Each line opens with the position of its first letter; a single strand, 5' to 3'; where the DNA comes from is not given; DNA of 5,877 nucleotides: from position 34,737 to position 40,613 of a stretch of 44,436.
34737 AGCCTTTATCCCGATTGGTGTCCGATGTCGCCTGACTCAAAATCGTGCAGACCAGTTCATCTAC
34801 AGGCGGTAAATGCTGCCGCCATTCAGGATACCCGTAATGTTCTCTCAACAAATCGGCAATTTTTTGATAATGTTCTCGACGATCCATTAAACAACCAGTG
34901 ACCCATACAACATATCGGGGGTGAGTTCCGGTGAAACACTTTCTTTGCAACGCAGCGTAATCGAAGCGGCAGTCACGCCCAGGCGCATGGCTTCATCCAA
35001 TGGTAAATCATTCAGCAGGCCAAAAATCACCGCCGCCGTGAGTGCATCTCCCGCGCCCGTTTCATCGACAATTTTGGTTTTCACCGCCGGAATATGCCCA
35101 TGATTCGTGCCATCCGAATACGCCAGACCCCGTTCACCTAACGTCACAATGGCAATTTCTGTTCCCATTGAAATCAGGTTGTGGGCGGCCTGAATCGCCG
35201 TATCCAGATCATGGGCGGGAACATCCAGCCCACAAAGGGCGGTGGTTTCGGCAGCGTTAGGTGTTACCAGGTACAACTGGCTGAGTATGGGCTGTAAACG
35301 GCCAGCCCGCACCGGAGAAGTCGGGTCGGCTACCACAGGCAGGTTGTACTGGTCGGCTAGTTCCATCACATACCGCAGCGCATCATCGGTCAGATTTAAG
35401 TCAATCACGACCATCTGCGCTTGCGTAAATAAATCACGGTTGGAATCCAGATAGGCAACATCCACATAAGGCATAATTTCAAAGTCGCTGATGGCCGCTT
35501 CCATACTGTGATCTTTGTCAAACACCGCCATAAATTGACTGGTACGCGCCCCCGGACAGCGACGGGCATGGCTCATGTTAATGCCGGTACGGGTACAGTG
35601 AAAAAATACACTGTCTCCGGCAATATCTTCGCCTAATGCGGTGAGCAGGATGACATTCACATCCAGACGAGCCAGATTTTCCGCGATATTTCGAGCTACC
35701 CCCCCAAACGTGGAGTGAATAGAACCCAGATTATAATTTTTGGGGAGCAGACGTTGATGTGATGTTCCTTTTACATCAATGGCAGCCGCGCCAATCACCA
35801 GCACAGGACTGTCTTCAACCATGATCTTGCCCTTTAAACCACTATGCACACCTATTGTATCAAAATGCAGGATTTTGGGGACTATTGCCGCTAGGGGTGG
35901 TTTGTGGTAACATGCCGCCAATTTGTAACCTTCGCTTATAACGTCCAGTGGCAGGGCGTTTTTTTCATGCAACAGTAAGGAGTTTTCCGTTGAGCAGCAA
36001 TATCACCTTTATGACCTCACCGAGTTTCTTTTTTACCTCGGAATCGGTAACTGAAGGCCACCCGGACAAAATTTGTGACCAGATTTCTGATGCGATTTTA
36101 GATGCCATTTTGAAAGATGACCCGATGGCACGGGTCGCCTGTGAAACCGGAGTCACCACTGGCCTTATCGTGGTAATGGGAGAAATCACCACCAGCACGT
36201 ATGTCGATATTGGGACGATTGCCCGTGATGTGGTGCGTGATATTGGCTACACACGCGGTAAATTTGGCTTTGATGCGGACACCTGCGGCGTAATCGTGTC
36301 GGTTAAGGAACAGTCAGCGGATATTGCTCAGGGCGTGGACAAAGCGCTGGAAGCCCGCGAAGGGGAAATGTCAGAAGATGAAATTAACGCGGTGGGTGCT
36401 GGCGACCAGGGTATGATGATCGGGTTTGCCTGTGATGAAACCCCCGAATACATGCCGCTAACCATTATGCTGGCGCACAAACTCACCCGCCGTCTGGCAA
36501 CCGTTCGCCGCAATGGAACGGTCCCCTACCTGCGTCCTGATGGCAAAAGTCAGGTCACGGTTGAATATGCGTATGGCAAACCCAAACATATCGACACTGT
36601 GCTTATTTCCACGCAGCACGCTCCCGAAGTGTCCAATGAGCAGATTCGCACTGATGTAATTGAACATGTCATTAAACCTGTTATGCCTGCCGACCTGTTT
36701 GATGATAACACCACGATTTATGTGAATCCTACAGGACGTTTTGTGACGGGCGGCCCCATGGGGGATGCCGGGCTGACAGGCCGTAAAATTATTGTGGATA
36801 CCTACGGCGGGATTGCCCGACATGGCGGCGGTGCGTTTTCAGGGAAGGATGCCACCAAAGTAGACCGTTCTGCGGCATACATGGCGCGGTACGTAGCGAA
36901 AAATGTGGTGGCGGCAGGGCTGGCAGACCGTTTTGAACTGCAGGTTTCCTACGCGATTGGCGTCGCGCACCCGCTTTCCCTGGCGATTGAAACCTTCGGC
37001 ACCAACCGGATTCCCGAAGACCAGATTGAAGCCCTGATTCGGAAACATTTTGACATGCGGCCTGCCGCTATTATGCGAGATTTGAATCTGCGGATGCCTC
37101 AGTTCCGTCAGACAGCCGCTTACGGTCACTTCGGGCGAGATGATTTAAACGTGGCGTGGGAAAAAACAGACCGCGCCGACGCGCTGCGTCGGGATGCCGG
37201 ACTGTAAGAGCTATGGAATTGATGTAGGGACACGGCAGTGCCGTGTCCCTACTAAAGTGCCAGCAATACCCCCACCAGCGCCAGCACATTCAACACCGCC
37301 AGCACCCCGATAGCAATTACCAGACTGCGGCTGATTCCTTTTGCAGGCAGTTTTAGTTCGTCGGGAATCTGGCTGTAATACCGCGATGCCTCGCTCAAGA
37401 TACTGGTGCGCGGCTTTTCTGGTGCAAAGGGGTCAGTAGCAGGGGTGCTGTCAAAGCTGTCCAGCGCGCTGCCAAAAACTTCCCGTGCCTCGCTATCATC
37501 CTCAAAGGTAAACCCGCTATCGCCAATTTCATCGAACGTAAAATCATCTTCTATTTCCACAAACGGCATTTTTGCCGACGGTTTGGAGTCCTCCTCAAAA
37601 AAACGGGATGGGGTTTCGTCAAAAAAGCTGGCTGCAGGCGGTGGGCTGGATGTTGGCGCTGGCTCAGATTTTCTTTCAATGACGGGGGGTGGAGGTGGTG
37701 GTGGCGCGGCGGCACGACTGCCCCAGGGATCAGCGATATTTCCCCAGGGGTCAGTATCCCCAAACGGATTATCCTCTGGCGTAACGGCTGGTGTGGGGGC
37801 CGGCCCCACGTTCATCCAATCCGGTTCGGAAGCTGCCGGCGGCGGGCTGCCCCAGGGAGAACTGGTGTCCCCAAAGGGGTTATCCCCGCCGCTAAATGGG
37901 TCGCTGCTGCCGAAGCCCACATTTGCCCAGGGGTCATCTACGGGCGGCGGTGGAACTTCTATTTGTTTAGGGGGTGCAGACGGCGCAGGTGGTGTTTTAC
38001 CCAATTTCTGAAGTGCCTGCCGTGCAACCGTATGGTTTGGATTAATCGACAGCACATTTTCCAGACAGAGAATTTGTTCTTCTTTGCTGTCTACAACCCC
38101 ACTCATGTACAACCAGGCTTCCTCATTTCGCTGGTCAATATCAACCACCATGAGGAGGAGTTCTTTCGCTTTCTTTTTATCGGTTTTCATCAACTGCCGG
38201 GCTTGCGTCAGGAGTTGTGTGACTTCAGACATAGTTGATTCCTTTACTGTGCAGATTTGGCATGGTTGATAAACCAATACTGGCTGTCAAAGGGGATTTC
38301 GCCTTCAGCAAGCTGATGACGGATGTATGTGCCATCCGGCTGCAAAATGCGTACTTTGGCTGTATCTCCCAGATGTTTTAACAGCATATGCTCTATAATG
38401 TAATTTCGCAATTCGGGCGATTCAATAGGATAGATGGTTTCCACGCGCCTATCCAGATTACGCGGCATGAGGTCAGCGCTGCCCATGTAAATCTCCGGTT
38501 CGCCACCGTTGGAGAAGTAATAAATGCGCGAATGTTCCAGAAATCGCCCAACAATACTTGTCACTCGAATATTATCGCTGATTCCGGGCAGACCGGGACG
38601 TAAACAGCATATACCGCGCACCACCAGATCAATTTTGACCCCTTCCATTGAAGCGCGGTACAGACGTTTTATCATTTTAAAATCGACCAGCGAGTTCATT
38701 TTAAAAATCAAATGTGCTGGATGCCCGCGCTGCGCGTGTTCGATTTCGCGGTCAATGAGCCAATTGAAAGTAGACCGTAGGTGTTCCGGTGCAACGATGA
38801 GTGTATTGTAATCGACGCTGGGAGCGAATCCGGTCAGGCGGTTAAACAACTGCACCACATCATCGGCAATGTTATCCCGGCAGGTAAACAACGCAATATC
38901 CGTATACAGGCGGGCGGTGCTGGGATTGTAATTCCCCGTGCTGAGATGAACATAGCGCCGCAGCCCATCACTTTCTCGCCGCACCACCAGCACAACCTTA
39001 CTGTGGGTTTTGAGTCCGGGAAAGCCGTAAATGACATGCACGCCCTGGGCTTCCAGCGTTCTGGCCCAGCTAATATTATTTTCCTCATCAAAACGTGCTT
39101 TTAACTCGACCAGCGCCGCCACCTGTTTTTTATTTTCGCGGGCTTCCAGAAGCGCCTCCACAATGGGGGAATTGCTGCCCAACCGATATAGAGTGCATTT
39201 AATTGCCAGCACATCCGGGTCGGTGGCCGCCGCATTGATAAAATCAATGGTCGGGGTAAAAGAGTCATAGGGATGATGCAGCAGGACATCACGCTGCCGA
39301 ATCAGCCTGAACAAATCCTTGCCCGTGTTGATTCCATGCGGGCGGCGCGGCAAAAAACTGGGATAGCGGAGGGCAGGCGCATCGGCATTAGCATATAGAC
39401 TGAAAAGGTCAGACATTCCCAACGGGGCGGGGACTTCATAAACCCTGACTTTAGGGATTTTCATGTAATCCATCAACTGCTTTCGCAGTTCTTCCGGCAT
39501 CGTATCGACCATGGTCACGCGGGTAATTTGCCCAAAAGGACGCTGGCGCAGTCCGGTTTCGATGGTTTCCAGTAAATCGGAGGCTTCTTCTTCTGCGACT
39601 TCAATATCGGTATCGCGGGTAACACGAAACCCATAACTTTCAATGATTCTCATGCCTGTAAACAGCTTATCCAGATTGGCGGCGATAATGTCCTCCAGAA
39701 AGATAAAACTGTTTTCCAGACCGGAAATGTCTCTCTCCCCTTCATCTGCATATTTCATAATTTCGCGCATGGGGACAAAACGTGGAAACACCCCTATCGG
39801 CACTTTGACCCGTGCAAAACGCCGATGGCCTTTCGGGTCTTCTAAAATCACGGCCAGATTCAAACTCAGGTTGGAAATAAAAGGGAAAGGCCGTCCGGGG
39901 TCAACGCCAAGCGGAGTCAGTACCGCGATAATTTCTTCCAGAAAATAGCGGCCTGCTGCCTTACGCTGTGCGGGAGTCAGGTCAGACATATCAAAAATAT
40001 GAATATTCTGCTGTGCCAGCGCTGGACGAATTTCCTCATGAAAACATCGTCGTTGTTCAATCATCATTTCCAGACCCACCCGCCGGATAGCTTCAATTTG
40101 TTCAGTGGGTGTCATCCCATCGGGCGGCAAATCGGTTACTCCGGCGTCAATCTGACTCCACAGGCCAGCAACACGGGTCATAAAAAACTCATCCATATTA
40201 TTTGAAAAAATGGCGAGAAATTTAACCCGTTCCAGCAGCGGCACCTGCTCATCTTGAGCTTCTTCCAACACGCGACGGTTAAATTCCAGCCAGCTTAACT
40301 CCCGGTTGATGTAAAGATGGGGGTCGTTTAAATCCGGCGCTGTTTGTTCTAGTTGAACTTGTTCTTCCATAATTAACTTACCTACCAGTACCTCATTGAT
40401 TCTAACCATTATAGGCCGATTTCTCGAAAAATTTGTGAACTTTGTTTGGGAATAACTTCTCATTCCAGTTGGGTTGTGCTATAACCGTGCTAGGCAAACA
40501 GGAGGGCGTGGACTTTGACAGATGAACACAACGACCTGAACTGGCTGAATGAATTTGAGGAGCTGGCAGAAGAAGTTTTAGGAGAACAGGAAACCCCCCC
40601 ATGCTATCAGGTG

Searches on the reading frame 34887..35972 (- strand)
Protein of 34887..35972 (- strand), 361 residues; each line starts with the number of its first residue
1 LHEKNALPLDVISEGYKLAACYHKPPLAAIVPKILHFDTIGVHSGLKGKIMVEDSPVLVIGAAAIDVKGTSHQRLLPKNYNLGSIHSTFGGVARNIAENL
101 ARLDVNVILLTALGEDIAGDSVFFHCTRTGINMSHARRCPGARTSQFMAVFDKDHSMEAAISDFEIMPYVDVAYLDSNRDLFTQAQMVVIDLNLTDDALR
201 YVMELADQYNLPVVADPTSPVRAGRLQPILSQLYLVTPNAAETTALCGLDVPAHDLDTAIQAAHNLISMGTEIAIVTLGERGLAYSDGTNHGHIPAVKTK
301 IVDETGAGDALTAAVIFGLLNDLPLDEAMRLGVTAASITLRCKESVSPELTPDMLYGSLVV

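Call 19: search_protein_families(library=pfam, proteins=[window:34887-35972:-], max_evalue=0.01)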
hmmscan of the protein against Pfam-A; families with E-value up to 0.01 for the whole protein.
window:34887-35972:- (361 aa): 2 families
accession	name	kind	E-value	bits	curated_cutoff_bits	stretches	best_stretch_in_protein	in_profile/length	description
PF00294.29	PfkB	-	8.8e-49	166.9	25.8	1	57-348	4-298/302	pfkB family carbohydrate kinase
PF08543.17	Phos_pyr_kin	-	6.3e-08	32.7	27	1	228-333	115-225/246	Phosphomethylpyrimidine kinase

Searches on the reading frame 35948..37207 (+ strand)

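Call 19: search_protein_families(library=pfam, proteins=[window:35948-37207:+], max_evalue=0.01)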
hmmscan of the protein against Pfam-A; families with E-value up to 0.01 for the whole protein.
window:35948-37207:+ (419 aa): 3 families
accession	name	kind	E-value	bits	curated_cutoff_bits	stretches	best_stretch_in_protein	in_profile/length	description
PF02773.21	S-AdoMet_synt_C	-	7e-68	227.3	25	1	268-406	2-138/138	S-adenosylmethionine synthetase, C-terminal domain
PF02772.21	S-AdoMet_synt_M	-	2e-51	173.6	29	1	149-265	2-120/120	S-adenosylmethionine synthetase, central domain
PF00438.25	S-AdoMet_synt_N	-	1.8e-44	150.7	33.1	1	27-124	2-99/99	S-adenosylmethionine synthetase, N-terminal domain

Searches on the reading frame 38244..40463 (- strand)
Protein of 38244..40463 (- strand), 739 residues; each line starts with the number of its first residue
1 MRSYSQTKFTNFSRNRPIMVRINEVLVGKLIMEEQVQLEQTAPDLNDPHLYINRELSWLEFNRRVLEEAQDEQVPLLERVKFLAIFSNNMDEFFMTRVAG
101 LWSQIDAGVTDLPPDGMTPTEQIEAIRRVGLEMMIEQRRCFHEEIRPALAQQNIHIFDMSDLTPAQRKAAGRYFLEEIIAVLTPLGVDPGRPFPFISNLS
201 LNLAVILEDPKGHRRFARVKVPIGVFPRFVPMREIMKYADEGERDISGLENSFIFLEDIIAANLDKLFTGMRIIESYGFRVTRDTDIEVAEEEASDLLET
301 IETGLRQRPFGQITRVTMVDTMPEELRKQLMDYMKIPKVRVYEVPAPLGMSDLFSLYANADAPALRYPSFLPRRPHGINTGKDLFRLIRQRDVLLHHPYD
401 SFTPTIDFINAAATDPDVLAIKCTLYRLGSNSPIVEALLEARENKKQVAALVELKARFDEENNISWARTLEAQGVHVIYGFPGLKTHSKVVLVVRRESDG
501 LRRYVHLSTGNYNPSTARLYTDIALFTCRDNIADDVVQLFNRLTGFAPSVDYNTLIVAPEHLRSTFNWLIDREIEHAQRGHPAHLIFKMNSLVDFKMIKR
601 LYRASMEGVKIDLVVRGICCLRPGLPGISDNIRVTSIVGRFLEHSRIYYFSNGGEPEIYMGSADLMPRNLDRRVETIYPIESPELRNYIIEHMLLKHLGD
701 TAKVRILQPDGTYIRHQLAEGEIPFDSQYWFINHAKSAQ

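Call 19: search_protein_families(library=pfam, proteins=[window:38244-40463:-], max_evalue=0.01)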
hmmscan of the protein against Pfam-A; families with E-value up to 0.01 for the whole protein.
window:38244-40463:- (739 aa): 5 families
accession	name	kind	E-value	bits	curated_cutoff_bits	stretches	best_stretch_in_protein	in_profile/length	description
PF17941.7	PP_kinase_C_1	-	2.2e-74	249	25.7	1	384-546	2-164/167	Polyphosphate kinase C-terminal domain 1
PF13090.12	PP_kinase_C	-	1.2e-67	227.1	25.8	1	555-728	1-172/172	Polyphosphate kinase C-terminal domain 2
PF02503.22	PP_kinase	-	1.5e-57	194.7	31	1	166-356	2-183/183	Polyphosphate kinase middle domain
PF13089.11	PP_kinase_N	-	5.2e-42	142.9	23.8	1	51-156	1-106/107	Polyphosphate kinase N-terminal domain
PF13091.12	PLDc_2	-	4.5e-09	36.7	27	1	423-543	14-131/132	PLD-like domain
